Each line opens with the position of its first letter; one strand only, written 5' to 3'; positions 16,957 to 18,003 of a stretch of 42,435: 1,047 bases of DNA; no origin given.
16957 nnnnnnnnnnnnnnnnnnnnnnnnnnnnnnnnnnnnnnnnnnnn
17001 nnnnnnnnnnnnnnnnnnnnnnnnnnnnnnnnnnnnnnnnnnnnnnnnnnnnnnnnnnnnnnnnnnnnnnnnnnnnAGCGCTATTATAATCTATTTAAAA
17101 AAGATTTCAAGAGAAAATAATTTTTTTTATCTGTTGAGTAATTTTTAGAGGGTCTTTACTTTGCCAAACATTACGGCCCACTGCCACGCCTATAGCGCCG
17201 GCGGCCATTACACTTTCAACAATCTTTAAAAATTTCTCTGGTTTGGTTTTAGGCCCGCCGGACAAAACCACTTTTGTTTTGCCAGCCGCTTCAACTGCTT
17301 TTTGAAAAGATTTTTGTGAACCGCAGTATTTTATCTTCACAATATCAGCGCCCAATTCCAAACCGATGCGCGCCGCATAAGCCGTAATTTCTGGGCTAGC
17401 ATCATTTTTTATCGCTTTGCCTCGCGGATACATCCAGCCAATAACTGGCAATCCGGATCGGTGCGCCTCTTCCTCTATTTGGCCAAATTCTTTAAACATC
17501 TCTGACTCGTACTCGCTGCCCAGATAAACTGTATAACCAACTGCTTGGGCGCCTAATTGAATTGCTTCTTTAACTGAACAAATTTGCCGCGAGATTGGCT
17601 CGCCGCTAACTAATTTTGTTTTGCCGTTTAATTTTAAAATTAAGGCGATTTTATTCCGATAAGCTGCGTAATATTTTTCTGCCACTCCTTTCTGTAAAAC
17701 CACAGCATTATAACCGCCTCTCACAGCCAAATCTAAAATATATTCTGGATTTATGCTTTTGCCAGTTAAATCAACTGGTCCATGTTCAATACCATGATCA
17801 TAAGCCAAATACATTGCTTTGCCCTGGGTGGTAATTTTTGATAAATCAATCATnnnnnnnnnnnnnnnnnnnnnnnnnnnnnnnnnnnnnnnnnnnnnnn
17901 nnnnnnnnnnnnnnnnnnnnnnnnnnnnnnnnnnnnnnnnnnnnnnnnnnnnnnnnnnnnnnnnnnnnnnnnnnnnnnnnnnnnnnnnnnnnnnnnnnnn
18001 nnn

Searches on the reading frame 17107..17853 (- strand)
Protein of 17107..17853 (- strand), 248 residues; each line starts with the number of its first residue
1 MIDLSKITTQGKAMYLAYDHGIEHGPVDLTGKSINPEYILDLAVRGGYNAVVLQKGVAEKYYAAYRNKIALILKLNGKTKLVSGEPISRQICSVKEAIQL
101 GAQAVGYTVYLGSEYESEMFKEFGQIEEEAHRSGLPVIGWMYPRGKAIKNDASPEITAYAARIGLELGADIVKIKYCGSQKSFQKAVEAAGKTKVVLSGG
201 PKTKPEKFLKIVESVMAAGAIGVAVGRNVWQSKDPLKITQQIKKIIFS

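Call 60: search_protein_families(library=pfam, proteins=[window:17107-17853:-], max_evalue=0.001)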
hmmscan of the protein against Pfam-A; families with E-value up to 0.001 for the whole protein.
window:17107-17853:- (248 aa): 1 family
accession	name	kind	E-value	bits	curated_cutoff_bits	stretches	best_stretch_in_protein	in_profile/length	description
PF01791.15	DeoC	-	4.7e-54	183.9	23.8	1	14-232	2-229/229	DeoC/LacD family aldolase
